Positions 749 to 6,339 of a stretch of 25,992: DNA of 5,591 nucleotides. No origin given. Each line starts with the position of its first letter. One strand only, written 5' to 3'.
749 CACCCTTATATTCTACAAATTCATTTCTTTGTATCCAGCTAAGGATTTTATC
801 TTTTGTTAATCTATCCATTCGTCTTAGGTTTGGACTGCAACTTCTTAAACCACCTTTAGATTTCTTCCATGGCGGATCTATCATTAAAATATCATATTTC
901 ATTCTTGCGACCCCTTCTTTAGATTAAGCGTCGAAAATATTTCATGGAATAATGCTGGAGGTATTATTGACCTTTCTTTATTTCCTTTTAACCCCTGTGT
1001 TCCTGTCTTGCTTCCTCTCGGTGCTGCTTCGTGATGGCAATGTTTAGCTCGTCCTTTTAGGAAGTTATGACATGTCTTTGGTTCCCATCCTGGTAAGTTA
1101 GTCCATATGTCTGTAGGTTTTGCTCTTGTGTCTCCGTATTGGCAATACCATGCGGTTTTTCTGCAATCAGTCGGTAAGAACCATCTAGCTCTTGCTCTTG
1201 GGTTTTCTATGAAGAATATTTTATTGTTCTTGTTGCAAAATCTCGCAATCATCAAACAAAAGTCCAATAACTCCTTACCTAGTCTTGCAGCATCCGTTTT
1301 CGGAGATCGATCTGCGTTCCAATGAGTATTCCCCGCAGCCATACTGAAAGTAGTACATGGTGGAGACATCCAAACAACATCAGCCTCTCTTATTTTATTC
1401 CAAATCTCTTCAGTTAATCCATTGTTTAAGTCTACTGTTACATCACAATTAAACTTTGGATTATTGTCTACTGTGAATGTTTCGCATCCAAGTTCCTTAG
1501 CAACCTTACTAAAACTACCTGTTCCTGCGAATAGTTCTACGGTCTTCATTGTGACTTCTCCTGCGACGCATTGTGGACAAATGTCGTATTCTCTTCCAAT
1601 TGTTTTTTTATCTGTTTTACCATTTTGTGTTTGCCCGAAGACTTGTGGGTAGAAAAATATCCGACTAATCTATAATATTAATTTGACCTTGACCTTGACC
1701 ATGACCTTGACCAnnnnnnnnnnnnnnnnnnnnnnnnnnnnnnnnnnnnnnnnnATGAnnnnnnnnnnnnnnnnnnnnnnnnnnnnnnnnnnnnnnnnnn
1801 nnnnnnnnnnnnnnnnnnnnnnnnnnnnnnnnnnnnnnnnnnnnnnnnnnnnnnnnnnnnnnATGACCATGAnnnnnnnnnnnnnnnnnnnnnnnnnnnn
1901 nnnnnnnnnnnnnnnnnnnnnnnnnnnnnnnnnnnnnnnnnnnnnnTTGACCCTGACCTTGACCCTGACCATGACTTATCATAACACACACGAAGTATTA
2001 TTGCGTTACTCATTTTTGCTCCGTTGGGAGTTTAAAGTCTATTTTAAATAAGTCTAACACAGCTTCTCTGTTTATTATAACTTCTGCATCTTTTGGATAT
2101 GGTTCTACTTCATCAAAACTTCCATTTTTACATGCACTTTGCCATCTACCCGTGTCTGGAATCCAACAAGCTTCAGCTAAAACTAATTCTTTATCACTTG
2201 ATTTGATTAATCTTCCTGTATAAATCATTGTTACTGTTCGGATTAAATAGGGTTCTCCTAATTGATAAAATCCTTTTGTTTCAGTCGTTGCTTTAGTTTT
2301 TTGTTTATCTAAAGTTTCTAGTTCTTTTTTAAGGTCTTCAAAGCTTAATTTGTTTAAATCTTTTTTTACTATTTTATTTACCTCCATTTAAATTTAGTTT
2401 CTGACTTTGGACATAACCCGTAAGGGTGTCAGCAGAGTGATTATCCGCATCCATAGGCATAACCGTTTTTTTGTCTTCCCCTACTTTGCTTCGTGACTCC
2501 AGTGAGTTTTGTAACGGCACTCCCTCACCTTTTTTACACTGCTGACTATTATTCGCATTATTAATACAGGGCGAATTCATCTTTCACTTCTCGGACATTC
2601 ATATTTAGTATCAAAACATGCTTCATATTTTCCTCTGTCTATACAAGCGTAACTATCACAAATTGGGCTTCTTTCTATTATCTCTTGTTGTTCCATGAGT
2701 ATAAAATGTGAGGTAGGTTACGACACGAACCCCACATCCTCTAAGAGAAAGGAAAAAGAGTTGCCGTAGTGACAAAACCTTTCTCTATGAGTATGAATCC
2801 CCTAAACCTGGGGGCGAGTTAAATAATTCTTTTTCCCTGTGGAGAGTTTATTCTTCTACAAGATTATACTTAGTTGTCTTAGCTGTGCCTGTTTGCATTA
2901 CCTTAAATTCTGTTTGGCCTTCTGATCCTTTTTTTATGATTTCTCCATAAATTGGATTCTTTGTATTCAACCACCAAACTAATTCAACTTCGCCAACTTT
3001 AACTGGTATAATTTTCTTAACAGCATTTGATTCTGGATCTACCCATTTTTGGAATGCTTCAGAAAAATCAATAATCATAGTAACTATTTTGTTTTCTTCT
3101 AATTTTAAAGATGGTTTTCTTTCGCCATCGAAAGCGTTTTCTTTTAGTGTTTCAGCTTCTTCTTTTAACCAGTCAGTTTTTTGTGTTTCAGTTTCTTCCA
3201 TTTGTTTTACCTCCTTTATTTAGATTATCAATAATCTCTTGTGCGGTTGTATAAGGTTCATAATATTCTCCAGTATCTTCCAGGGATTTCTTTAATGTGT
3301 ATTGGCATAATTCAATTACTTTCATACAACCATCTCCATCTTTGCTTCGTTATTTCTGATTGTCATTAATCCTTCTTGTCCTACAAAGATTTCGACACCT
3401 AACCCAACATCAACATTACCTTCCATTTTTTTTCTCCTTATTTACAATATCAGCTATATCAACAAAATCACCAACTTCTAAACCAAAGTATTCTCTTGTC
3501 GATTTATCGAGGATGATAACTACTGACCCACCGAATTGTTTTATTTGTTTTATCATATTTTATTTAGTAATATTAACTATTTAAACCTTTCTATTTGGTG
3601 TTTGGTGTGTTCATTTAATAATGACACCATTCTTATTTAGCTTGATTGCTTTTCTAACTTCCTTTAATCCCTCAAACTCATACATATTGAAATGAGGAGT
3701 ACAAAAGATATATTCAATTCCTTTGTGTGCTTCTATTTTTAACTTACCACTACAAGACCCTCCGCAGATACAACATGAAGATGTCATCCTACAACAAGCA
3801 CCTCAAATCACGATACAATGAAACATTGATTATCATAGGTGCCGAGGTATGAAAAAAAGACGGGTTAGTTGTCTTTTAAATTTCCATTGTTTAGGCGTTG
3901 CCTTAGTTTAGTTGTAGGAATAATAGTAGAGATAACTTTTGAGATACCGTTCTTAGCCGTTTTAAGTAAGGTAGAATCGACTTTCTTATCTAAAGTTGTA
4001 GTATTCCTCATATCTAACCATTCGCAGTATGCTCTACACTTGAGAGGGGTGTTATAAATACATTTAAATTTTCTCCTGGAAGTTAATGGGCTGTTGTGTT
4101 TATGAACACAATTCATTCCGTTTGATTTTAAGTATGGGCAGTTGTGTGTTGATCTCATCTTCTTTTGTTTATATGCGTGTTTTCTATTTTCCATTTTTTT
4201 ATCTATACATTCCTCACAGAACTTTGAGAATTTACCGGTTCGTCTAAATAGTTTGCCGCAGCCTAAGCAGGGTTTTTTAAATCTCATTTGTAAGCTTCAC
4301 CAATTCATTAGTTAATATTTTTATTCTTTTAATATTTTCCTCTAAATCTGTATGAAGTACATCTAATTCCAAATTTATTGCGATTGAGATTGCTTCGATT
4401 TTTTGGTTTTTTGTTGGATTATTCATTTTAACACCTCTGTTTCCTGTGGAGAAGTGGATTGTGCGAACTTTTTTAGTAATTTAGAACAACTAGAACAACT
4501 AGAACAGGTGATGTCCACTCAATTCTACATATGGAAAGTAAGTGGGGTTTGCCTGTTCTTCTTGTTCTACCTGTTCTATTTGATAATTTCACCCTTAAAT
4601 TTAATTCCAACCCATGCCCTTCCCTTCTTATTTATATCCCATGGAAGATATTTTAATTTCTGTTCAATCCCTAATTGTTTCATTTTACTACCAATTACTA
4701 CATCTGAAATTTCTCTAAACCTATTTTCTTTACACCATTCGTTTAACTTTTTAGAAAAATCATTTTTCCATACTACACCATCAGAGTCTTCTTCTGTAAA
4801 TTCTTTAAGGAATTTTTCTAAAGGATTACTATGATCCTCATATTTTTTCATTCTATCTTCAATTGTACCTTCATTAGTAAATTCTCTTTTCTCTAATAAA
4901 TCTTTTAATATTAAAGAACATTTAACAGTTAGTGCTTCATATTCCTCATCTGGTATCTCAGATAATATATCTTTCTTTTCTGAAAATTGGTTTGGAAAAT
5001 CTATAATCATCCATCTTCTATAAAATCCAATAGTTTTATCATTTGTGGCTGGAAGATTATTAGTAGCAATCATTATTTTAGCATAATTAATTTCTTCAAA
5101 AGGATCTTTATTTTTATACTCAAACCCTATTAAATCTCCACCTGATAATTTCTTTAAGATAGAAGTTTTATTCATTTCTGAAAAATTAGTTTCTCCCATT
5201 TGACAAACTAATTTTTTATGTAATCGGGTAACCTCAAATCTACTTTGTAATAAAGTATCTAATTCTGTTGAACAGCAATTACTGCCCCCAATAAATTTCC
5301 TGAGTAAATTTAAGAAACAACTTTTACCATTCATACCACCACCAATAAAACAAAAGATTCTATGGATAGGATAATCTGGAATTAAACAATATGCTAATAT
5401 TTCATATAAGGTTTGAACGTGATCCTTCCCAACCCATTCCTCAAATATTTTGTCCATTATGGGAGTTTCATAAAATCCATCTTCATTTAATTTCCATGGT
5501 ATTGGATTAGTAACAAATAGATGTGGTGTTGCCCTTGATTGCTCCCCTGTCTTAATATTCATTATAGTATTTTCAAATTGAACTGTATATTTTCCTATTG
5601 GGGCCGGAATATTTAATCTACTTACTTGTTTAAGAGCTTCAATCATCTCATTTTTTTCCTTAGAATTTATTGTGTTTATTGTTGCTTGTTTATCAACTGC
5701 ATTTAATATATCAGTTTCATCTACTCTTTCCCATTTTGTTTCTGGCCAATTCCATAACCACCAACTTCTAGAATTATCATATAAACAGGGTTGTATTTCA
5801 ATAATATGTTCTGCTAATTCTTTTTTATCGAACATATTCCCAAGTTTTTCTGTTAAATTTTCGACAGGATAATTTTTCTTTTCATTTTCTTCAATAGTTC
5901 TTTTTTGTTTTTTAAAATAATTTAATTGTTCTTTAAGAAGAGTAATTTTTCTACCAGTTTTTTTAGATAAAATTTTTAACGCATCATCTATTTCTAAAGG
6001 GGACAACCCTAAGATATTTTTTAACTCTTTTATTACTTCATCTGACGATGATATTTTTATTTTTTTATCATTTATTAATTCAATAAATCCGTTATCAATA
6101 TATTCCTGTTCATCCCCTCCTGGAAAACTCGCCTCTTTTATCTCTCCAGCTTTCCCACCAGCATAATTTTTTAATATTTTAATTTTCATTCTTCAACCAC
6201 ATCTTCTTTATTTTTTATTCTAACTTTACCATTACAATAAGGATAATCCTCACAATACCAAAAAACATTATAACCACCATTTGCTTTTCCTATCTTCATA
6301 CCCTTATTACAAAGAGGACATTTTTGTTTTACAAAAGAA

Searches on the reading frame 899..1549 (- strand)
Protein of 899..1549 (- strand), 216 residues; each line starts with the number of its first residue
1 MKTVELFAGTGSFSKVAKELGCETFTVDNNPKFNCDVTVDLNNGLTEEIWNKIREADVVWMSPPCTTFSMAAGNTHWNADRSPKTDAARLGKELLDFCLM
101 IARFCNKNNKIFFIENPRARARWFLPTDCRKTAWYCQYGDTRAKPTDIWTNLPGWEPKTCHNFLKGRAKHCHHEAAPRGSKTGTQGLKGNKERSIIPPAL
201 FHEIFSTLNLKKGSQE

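Call 11: search_protein_families(library=pfam, proteins=[window:899-1549:-], max_evalue=0.1)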
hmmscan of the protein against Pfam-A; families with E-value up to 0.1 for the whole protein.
window:899-1549:- (216 aa): 1 family
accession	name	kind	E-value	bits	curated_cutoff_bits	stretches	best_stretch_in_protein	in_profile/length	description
PF00145.23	DNA_methylase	-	0.00037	20.5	22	1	1-116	1-110/324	C-5 cytosine-specific DNA methylase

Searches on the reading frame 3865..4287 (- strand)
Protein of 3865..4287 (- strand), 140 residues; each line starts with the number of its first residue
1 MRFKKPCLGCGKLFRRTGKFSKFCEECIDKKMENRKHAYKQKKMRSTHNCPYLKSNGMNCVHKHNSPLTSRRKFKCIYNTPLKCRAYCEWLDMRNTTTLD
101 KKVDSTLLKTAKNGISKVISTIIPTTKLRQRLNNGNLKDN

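Call 11: search_protein_families(library=pfam, proteins=[window:3865-4287:-], max_evalue=0.1)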
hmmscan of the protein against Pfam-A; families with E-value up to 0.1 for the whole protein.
window:3865-4287:- (140 aa): 1 family
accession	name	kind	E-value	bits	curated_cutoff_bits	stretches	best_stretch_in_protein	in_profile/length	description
PF24445.1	DUF7564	-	0.031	15.1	32.2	1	3-45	4-48/76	Family of unknown function (DUF7564)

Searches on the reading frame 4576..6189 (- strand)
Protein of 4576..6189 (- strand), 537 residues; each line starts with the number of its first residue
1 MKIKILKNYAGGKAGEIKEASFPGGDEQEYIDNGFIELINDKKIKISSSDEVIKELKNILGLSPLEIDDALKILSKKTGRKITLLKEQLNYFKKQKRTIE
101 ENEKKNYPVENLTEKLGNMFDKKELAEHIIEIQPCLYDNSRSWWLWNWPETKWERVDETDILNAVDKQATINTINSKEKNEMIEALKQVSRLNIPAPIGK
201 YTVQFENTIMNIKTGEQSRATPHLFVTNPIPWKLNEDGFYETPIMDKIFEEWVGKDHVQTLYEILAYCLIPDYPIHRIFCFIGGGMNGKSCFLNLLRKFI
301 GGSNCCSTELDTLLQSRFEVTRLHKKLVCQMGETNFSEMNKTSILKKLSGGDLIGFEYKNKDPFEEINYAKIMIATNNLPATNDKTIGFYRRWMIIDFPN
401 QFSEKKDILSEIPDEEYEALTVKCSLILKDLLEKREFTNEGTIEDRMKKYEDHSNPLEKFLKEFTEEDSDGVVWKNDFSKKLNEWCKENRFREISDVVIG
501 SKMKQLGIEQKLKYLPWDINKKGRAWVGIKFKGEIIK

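Call 11: search_protein_families(library=pfam, proteins=[window:4576-6189:-], max_evalue=0.1)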
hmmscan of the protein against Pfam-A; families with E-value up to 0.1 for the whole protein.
window:4576-6189:- (537 aa): 3 families
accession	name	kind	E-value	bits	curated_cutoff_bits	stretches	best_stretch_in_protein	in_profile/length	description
PF19263.5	DUF5906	-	2e-17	64.3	27.6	1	281-392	1-114/114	Family of unknown function (DUF5906)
PF08706.16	D5_N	-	0.00094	19.9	22.4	1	142-253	19-140/145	D5 N terminal like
PF21205.3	Rep3_C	-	0.043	14.5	21.1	0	489-532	16-58/59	Initiator Rep protein, WH2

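Call 104: search_protein_families(library=ncbifam, proteins=[window:4576-6189:-], max_evalue=0.1)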
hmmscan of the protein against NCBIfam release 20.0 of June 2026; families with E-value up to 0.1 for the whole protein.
window:4576-6189:- (537 aa): 3 families
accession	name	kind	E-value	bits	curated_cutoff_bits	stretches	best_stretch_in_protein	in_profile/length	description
TIGR01613.1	primase_Cterm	subfamily_domain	6e-41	140.3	108.7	1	203-494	3-299/304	phage/plasmid primase, P4 family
NF011296.0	PRK14709.1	subfamily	2.2e-16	59.6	613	1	243-532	170-460/469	hypothetical protein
NF005477.0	PRK07078.1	subfamily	1.6e-12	46.5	1014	1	208-407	425-627/759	hypothetical protein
